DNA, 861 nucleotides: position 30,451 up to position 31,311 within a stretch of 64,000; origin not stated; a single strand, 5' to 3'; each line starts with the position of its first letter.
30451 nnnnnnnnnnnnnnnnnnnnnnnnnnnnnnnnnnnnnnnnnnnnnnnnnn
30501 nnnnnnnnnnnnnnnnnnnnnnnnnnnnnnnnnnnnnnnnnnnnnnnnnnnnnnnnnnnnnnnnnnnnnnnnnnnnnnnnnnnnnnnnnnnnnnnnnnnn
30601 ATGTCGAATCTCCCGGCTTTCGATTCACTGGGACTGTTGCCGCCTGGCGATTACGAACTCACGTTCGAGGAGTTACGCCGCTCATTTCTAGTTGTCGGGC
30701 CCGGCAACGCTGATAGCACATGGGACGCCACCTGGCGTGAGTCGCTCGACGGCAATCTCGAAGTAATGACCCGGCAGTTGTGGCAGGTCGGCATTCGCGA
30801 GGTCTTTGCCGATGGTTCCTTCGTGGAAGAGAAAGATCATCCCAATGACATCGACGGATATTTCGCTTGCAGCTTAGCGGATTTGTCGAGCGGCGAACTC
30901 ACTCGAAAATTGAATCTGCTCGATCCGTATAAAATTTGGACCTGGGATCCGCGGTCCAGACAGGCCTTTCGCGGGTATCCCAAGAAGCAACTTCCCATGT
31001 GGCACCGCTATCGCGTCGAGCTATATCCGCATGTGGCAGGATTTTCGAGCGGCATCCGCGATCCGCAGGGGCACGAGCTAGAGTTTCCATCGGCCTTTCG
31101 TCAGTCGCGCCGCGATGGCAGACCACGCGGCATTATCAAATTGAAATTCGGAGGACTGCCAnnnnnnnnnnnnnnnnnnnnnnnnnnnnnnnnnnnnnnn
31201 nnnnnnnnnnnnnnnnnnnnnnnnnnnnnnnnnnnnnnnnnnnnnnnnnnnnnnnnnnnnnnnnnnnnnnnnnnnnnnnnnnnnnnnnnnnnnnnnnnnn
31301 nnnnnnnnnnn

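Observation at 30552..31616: Overlapping NTase-like + coiled-coil XRE-HTH gene pair: candidate uncharacterised toxin-antitoxin / defence module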

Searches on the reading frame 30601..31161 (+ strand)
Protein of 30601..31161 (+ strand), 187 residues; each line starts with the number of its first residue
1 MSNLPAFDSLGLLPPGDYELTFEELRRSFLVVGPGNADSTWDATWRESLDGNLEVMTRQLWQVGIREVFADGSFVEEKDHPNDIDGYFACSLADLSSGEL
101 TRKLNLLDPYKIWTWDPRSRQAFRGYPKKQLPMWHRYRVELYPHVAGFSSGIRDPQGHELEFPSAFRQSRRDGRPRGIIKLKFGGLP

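Call 3: search_protein_families(library=pfam, proteins=[window:30601-31161:+], max_evalue=1)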
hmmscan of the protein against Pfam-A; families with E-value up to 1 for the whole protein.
window:30601-31161:+ (187 aa): 1 family
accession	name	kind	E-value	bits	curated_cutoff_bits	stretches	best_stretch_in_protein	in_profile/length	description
PF22014.2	DUF6932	-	3.9e-28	99.1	27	1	5-181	1-141/142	Family of unknown function (DUF6932)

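Call 4: search_protein_families(library=ncbifam, proteins=[window:30601-31161:+], max_evalue=1)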
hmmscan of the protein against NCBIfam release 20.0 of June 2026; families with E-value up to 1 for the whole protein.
window:30601-31161:+ (187 aa): 0 families

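Call 5: search_protein_families(library=padloc, proteins=[window:30601-31161:+], max_evalue=1)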
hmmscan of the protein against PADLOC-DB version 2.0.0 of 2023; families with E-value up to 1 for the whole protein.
window:30601-31161:+ (187 aa): 1 family
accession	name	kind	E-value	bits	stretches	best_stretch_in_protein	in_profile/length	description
PDLC04744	PDC-M63A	-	2e-08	32.3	1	12-96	9-87/152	-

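Call 7: find_homologous_proteins(query=window:30601-31161:+)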
Query window:30601-31161:+ (187 aa): 3681 proteins with E <= 0.001 among 4000 candidates; the best 120 are listed.
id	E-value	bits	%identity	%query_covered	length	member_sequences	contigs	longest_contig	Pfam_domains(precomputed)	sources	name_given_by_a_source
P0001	2.1e-119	414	95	100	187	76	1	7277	PF22014.3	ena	-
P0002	1.2e-118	412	94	100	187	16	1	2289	PF22014.3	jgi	-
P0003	3.1e-108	378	88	98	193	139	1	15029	PF22014.3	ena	-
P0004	5.2e-108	377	87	100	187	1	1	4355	PF22014.3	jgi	jgi:hypothetical protein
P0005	2.4e-107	375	86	100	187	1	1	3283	PF22014.3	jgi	jgi:hypothetical protein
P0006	2.9e-107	375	85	99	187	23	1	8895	PF22014.3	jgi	jgi:hypothetical protein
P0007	6.9e-107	374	92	92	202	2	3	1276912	PF22014.3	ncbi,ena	ncbi:MAG: hypothetical protein WBF89_03920 [Steroidobacteraceae bacterium]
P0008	1.2e-106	373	86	100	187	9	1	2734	PF22014.3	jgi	jgi:hypothetical protein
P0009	1.3e-105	369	84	100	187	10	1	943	PF22014.3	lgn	-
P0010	2.7e-105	368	83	100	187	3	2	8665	PF22014.3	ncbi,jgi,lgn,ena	jgi:hypothetical protein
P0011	8.9e-105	367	86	98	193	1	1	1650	PF22014.3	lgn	-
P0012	1.8e-104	366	86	98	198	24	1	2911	PF22014.3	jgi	jgi:hypothetical protein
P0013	1.9e-104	366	83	100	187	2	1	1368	PF22014.3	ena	-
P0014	2.0e-104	366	85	98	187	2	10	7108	PF22014.3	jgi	jgi:hypothetical protein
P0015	5.9e-102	357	86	94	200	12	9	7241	PF22014.3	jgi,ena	-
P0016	1.0e-101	357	83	98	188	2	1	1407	PF22014.3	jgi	-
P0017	2.5e-101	355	82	98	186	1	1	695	PF22014.3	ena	-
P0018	3.0e-101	355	81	100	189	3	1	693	PF22014.3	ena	-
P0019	8.0e-101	354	82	100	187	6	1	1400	PF22014.3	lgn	-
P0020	8.1e-101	354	83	99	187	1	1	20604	PF22014.3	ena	-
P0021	1.2e-100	353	84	97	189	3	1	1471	PF22014.3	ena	-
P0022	2.0e-100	353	82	100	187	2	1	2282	PF22014.3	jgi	jgi:hypothetical protein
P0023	5.0e-100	351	81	98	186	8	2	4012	PF22014.3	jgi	jgi:hypothetical protein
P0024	2.7e-99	349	82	98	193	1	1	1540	PF22014.3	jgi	jgi:hypothetical protein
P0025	3.7e-99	348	80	98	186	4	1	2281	PF22014.3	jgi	jgi:hypothetical protein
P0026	7.2e-99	347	80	98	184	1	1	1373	PF22014.3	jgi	jgi:hypothetical protein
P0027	1.0e-98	347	82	98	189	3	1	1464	PF22014.3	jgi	jgi:hypothetical protein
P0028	1.7e-97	343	80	98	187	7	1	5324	PF22014.3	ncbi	-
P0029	2.0e-97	343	79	98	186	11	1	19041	PF22014.3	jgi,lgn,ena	-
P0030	7.3e-97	341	84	94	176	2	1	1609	PF22014.3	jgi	jgi:hypothetical protein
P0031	1.6e-96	340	79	100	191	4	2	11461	PF22014.3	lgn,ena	-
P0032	4.1e-96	338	78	100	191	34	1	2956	PF22014.3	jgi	jgi:hypothetical protein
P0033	9.1e-96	337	78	100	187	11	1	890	PF22014.3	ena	-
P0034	9.2e-96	337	78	100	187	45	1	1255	PF22014.3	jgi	jgi:hypothetical protein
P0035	5.0e-95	335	78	100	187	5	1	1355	PF22014.3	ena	-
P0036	5.5e-94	331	77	100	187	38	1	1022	PF22014.3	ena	-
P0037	8.1e-94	331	75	98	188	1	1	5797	PF22014.3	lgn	-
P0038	2.8e-93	329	75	100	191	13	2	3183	PF22014.3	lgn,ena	-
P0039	4.4e-93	329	77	97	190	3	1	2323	PF22014.3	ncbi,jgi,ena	jgi:hypothetical protein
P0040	9.0e-93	327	77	98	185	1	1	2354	PF22014.3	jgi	-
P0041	9.2e-93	327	75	100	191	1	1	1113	PF22014.3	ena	-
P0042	2.1e-92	326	71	99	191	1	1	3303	PF22014.3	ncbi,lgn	-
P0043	6.2e-92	325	72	100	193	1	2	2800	PF22014.3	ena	-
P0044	6.8e-92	325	73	99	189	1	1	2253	PF22014.3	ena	-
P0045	9.4e-92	324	74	99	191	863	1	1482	PF22014.3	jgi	jgi:hypothetical protein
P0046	2.1e-91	323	71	100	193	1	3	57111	PF22014.3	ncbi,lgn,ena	-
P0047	3.1e-91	322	72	100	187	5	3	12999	PF22014.3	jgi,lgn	jgi:hypothetical protein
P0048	3.2e-91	322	74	99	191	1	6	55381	PF22014.3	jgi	jgi:hypothetical protein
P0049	3.6e-91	322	70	99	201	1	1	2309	PF22014.3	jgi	jgi:hypothetical protein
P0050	3.9e-91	322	72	100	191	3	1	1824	PF22014.3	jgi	jgi:hypothetical protein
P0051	4.6e-91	322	73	99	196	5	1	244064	PF22014.3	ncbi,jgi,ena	jgi:hypothetical protein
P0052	6.7e-91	321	71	100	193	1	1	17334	PF22014.3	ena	-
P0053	1.0e-90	321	72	100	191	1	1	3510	PF22014.3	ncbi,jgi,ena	jgi:hypothetical protein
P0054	1.4e-90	320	76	99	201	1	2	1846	PF22014.3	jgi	jgi:hypothetical protein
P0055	1.4e-90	320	70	99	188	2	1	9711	PF22014.3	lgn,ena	-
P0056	1.4e-90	320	71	99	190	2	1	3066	PF22014.3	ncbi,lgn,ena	-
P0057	1.6e-90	320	73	99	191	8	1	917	PF22014.3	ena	-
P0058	1.9e-90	320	72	99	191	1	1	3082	PF22014.3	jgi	jgi:hypothetical protein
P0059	1.9e-90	320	74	98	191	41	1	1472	PF22014.3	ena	-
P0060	2.1e-90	320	79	89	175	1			PF22014.3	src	-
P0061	2.5e-90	320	75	97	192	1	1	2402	PF22014.3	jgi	jgi:hypothetical protein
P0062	2.9e-90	319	72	99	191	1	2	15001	PF22014.3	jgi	jgi:hypothetical protein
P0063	3.6e-90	319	71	100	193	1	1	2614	PF22014.3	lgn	-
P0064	4.0e-90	319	70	99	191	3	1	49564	PF22014.3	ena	-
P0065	4.2e-90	319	72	99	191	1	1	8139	PF22014.3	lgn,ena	-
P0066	6.3e-90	318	70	100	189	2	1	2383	PF22014.3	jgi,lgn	jgi:hypothetical protein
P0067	8.2e-90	318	71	99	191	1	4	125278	PF22014.3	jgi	jgi:hypothetical protein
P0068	9.0e-90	318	71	99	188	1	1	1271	PF22014.3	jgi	jgi:hypothetical protein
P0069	9.2e-90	318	71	99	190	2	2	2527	PF22014.3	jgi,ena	-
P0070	2.1e-89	316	72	100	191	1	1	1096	PF22014.3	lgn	-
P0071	2.2e-89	316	72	99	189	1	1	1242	PF22014.3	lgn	-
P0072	2.2e-89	316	71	100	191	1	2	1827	PF22014.3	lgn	-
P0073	2.3e-89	316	72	100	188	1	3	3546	PF22014.3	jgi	jgi:hypothetical protein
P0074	2.4e-89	316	73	97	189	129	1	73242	PF22014.3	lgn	-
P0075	3.0e-89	316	71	99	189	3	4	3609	PF22014.3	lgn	-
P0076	3.1e-89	316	71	99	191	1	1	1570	PF22014.3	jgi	-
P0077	3.3e-89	316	70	99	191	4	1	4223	PF22014.3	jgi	jgi:hypothetical protein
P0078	3.5e-89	316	70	100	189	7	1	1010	PF22014.3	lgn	-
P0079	3.8e-89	316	72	98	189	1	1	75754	PF22014.3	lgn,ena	-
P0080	3.9e-89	316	71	99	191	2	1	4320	PF22014.3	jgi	-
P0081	4.0e-89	316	71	99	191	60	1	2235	PF22014.3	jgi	-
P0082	4.0e-89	316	71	99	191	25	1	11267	PF22014.3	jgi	jgi:hypothetical protein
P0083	4.1e-89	316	71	99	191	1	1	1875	PF22014.3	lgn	-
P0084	6.0e-89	315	70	100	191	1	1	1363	PF22014.3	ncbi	-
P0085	6.1e-89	315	72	100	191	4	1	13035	PF22014.3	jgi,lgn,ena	-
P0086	6.5e-89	315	70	99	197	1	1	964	PF22014.3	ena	-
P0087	7.0e-89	315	70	99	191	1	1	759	PF22014.3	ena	-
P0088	7.1e-89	315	72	100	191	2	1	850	PF22014.3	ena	-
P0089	8.9e-89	314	73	97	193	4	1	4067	PF22014.3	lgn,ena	-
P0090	9.8e-89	314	71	99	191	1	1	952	PF22014.3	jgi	jgi:hypothetical protein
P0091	1.1e-88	314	71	99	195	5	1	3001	PF22014.3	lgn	-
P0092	1.1e-88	314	71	99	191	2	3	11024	PF22014.3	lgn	-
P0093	1.2e-88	314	72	99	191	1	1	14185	PF22014.3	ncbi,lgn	-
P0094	1.2e-88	314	70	99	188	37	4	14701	PF22014.3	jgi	jgi:hypothetical protein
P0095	1.3e-88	314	71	99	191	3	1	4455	PF22014.3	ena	-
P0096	1.3e-88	314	71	100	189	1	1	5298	PF22014.3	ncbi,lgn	-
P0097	1.4e-88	314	71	100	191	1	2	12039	PF22014.3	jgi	jgi:hypothetical protein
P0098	1.8e-88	313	69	99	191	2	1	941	PF22014.3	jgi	jgi:hypothetical protein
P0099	1.9e-88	313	70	99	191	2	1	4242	PF22014.3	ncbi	ncbi:MAG: DUF6932 family protein [Gemmataceae bacterium]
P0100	2.3e-88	313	71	99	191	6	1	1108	PF22014.3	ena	-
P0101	2.8e-88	313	72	99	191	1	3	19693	PF22014.3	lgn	-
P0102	2.8e-88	313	72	97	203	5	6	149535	PF22014.3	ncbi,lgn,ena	-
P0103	2.9e-88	313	72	99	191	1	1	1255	PF22014.3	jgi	jgi:hypothetical protein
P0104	2.9e-88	313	72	100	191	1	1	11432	PF22014.3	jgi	jgi:hypothetical protein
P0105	3.0e-88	313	69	100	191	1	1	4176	PF22014.3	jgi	jgi:hypothetical protein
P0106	3.3e-88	313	69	100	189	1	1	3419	PF22014.3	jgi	-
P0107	4.7e-88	312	71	99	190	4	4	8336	PF22014.3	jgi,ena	-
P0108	4.9e-88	312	69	100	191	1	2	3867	PF22014.3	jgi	jgi:hypothetical protein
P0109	5.1e-88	312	72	97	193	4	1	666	PF22014.3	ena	-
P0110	5.1e-88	312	70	99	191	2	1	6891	PF22014.3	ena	-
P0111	5.1e-88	312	70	100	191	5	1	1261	PF22014.3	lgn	-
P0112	5.2e-88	312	72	99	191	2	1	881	PF22014.3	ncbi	-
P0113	5.5e-88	312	72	98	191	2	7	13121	PF22014.3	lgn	-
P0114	6.8e-88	312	69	100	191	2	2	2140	PF22014.3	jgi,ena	jgi:uncharacterized protein DUF6932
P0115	6.8e-88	312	69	100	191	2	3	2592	PF22014.3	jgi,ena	jgi:hypothetical protein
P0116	8.0e-88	311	76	93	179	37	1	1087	PF22014.3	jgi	jgi:hypothetical protein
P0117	8.4e-88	311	74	97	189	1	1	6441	PF22014.3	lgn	-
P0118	8.4e-88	311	69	100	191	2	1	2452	PF22014.3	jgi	jgi:hypothetical protein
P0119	8.5e-88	311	73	97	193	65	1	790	PF22014.3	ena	-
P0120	8.5e-88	311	69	100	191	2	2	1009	PF22014.3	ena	-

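Call 8: search_solved_structures(query=window:30601-31161:+, max_evalue=10, show_alignments=2)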
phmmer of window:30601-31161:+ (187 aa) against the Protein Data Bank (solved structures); distinct sequences matched with E-value up to 10: 3.
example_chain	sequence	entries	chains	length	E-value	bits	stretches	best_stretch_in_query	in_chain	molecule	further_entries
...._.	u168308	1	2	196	0.66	12.8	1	22-75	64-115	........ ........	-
2bfw_A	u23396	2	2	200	0.68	12.7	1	22-75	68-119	GLGA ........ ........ | PGS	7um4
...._A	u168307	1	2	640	1.2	12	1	22-75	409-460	GPR3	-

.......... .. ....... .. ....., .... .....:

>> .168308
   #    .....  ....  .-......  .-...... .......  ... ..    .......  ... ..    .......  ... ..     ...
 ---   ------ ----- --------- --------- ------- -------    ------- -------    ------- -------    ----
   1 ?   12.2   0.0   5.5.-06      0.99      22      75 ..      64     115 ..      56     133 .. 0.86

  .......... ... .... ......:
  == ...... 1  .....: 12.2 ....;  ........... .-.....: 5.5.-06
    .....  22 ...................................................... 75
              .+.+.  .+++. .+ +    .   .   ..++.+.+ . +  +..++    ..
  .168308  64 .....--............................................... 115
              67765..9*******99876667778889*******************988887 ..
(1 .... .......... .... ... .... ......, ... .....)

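Call 14: find_related_loci(query=A1, collection=genome_contigs, flank=5000)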
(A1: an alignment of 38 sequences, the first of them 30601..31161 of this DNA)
Query A1 (187 aa) in genome_contigs; peptide patterns used: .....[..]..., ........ (x = any residue, [..] = any of these).
501 stretches matched a pattern; 485 encode a relative of the query (tblastn E <= 1e-3); the best 80 are kept; 80 distinct loci.
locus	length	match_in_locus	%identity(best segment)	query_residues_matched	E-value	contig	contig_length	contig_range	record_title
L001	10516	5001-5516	92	16-187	4e-107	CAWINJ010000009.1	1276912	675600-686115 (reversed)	MAG: uncultured Gammaproteobacteria bacterium isolate MFD04434.bin.1.202 genome assembly, contig: contig_4587, whole gen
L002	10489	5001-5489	91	21-183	6e-100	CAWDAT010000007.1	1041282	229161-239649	MAG: uncultured Gammaproteobacteria bacterium isolate MFD01872.bin.1.85 genome assembly, contig: contig_40181, whole gen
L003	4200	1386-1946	79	1-187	6e-98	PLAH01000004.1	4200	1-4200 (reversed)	MAG: Gammaproteobacteria bacterium isolate bog_1204 73.20111000_S2M.32_contig_55543, whole genome shotgun sequence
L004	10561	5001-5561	78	1-187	8e-97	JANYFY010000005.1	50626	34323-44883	MAG: Gammaproteobacteria bacterium isolate 340R_metabinner_1 340R_k141_1457206, whole genome shotgun sequence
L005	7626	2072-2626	79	1-185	2e-96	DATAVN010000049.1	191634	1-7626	MAG TPA_asm: Steroidobacteraceae bacterium isolate SMAG_U5600 k141_281237, whole genome shotgun sequence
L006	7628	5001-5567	74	1-185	2e-92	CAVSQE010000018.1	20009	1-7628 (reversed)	MAG: uncultured Acidobacteriota bacterium isolate MFD03044.bin.1.135 genome assembly, contig: contig_35262, whole genome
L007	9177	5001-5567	74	1-185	2e-92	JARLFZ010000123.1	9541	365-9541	MAG: Terracidiphilus sp. isolate MAG_BA147 NODE_125_length_9541_cov_132.788320, whole genome shotgun sequence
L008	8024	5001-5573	71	1-187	3e-91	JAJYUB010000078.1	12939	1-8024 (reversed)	MAG: Acidobacteria bacterium isolate DX2.bin61 NODE_3988_length_12939_cov_16.020762, whole genome shotgun sequence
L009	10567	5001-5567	72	1-185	6e-91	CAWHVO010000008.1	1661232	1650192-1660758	MAG: Terriglobia bacterium isolate MFD04463.bin.2.87 genome assembly, contig: contig_8360, whole genome shotgun sequence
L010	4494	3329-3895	73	1-185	4e-91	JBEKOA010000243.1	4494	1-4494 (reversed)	MAG: Terracidiphilus sp. isolate SPRUCE 42 SPRUCE_42_243, whole genome shotgun sequence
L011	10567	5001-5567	73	1-185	2e-90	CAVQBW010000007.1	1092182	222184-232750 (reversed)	MAG: uncultured Acidobacteriaceae bacterium isolate MFD01188.bin.1.51 genome assembly, contig: contig_9903, whole genome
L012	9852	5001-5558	72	3-185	3e-90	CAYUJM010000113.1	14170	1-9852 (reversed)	MAG TPA_asm: uncultured Terracidiphilus sp. isolate binchicken_co3_31 genome assembly, contig: NODE_13904_length_14170_c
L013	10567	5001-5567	72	1-185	3e-90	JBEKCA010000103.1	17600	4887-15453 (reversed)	MAG: Terracidiphilus sp. isolate SPRUCE 149 SPRUCE_149_103, whole genome shotgun sequence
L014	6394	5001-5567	72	1-185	2e-90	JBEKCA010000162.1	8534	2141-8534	MAG: Terracidiphilus sp. isolate SPRUCE 149 SPRUCE_149_162, whole genome shotgun sequence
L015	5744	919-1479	70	1-185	2e-89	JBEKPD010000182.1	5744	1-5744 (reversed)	MAG: Terracidiphilus sp. isolate SPRUCE 456 SPRUCE_456_182, whole genome shotgun sequence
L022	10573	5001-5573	70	1-187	8e-89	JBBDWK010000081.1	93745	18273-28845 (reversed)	MAG: Bryobacteraceae bacterium isolate LejiaD_62_16 Lejia_D_468_length_93745_cov_9, whole genome shotgun sequence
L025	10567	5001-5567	70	1-185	5e-88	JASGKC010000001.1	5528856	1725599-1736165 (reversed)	MAG: Tepidisphaeraceae bacterium isolate 5N537 JMF-2111-06-0005.ont.bin.537_0, whole genome shotgun sequence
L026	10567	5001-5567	70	1-185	5e-88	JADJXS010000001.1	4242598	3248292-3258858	MAG: Phycisphaerales bacterium isolate Kalu_18-Q3-R12-55_MAXAC.193 tig00000220-10-42251120, whole genome shotgun sequenc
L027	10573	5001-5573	70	1-187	1e-87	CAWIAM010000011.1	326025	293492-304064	MAG: uncultured Acidobacteriota bacterium isolate MFD01248.bin.2.68 genome assembly, contig: contig_22631, whole genome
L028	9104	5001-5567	69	1-187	1e-87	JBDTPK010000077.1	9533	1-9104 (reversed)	MAG: Nitrospirota bacterium isolate cluster3_bin.197 NODE_33529_length_9533_cov_15.106246, whole genome shotgun sequence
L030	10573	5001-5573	68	1-187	3e-87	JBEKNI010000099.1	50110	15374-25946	MAG: Terracidiphilus sp. isolate SPRUCE 413 SPRUCE_413_99, whole genome shotgun sequence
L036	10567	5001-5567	69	2-186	7e-87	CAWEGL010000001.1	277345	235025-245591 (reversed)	MAG: uncultured Acidobacteriota bacterium isolate MFD03044.bin.1.1 genome assembly, contig: contig_20571, whole genome s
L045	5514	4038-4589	70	4-185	4e-86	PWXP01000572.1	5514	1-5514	MAG: Planctomycetaceae bacterium isolate CSSed11_97R1 CS-Sed11-C32627, whole genome shotgun sequence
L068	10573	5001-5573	66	1-187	2e-84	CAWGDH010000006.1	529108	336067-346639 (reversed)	MAG: uncultured Acidobacteriaceae bacterium isolate MFD06092.bin.1.77 genome assembly, contig: contig_13730, whole genom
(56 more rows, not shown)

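Call 21: search_dna_similar(query=window:30601-31161:+, collection=phages, mode=protein, max_evalue=0.001, max_rows=30)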
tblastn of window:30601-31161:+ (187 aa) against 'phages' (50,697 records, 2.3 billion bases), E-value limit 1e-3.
No match.

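Call 22: search_dna_similar(query=window:30601-31161:+, collection=plasmids, mode=protein, max_evalue=0.001, max_rows=30)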
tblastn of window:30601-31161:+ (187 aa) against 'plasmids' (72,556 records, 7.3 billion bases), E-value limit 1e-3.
Records with a match: 9; places in all: 9; records where one place covers at least 80% of the query: 8.
Best place of each record, by identity: 60-80% 2; <60% 7.
By first word of the organism name: Skermanella 1; Mesobacillus 1; Nostoc 1; Rhizobium 1; Tolypothrix 1; Microchaete 1; Aulosira 1; Calothrix 1; Frigoriglobus 1.
By predicted mobility (MOB-suite, as given by PLSDB): non-mobilizable 4; conjugative 4; mobilizable 1.
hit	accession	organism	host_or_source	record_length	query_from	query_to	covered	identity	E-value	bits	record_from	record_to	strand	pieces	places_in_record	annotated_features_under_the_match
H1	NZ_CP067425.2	Skermanella sp. TT6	Homo sapiens,single cell,skin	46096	14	185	92%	67.2%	5e-72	242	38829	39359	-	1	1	none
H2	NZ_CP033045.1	Mesobacillus foraminis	cell culture,Red Sea lagoons-Mangrove ...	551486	7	184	95%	59.6%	2e-63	218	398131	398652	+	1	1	hypothetical protein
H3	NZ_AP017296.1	Nostoc sp. NIES-3756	-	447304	4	186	98%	28.4%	8e-9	61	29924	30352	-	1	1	hypothetical protein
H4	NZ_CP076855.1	Rhizobium sp. WYJ-E13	Curcuma wenyujin Y.H. Chen et C. ...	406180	5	187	98%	26.8%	6e-6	53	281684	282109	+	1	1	hypothetical protein | XRE family transcriptional regulator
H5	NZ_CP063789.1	Tolypothrix sp. PCC 7712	Soil sample,soil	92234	4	181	95%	27.5%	2e-4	49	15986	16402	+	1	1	hypothetical protein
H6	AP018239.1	Microchaete diplosiphon NIES-3275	-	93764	4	181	95%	27.5%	2e-4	49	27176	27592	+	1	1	hypothetical protein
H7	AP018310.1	Aulosira laxa NIES-50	-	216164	4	181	95%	27.5%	5e-4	47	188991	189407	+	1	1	hypothetical protein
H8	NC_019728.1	Calothrix sp. PCC 6303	-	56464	4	181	95%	24.2%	3e-4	47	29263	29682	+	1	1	hypothetical protein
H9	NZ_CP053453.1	Frigoriglobus tundricola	cell culture,tundra wetland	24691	126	184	32%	71.2%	2e-16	83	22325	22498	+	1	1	none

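Call 23: get_annotated_region(hit=H4, flank=3000)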
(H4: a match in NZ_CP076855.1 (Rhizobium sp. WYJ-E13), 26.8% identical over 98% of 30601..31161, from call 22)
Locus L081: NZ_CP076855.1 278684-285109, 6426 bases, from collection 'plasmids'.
description: Rhizobium sp. WYJ-E13 plasmid unnamed2, complete sequence
organism: Rhizobium sp. WYJ-E13 (NCBI taxid 2849093)
taxonomy: Bacteria; Pseudomonadota; Alphaproteobacteria; Hyphomicrobiales; Rhizobiaceae; Rhizobium; Rhizobium sp. WYJ-E13
host: -; source: Curcuma wenyujin Y.H. Chen et C. Ling,cell culture,root; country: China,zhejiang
typing (MOB-suite, as given by PLSDB): conjugative; relaxase MOBP; mating-pair formation MPF_T
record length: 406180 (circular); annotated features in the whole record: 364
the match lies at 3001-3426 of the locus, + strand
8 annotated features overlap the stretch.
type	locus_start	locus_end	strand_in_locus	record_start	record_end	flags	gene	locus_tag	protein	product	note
CDS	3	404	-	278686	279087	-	-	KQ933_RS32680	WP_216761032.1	type II toxin-antitoxin system VapC family toxin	-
CDS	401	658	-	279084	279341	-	-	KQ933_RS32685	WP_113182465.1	type II toxin-antitoxin system VapB family antitoxin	-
CDS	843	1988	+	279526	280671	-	-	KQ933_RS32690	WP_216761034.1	RHE_PE00001 family protein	-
CDS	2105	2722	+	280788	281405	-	-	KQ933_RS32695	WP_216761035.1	hypothetical protein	-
CDS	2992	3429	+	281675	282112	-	-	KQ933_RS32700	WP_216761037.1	hypothetical protein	-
CDS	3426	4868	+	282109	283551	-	-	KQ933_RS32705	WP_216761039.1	XRE family transcriptional regulator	-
CDS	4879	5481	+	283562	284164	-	-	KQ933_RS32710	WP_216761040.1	DUF4186 family protein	-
CDS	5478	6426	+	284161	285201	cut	-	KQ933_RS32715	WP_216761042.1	hypothetical protein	-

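Call 24: get_annotated_region(hit=H3, flank=3000)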
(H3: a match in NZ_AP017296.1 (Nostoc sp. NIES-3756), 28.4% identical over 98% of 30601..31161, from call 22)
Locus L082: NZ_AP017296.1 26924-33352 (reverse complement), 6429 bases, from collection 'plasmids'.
description: Nostoc sp. NIES-3756 plasmid pNOS3756_1, complete sequence
organism: Nostoc sp. NIES-3756 (NCBI taxid 1751286)
taxonomy: Bacteria; Cyanobacteriota; Cyanophyceae; Nostocales; Nostocaceae; Nostoc; Nostoc sp. NIES-3756
host: -; source: -; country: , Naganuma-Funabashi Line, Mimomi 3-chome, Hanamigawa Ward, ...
typing (MOB-suite, as given by PLSDB): non-mobilizable
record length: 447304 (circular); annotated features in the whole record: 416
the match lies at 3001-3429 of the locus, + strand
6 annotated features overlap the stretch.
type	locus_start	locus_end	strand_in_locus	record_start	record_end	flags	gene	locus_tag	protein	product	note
CDS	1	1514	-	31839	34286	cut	-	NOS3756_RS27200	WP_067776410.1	ATP-binding protein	-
CDS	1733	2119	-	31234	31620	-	-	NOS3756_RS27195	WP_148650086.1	hypothetical protein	-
CDS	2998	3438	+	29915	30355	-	-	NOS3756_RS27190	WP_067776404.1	hypothetical protein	-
CDS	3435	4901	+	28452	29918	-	-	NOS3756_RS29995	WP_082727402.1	XRE family transcriptional regulator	-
CDS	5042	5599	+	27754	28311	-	-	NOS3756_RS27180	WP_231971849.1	DUF4186 family protein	-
CDS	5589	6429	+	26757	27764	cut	-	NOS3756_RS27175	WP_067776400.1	hypothetical protein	-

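Call 25: get_annotated_region(hit=H2, flank=3000)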
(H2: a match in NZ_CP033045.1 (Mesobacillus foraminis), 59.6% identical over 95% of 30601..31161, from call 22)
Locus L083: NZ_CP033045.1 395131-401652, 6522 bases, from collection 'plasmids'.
description: Mesobacillus foraminis strain Bac44 plasmid unnamed, complete sequence
organism: Mesobacillus foraminis (NCBI taxid 279826)
taxonomy: Bacteria; Bacillota; Bacilli; Bacillales; Bacillaceae; Mesobacillus; Mesobacillus foraminis
host: -; source: cell culture,Red Sea lagoons-Mangrove Mud; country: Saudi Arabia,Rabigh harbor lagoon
typing (MOB-suite, as given by PLSDB): non-mobilizable
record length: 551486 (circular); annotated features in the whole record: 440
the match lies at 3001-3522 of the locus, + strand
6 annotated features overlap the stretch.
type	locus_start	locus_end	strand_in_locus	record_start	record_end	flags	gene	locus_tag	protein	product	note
CDS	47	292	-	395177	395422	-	-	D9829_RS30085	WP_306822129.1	transposase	GO:0006313 - DNA transposition [Evidence IEA]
CDS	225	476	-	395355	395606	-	-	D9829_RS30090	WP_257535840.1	hypothetical protein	-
CDS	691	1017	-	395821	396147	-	-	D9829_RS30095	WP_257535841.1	transposase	GO:0006313 - DNA transposition [Evidence IEA]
CDS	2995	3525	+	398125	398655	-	-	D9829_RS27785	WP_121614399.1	hypothetical protein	-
CDS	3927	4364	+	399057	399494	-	-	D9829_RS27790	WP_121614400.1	helix-turn-helix domain-containing protein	-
CDS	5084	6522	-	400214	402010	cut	-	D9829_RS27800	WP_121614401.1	DUF262 domain-containing protein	-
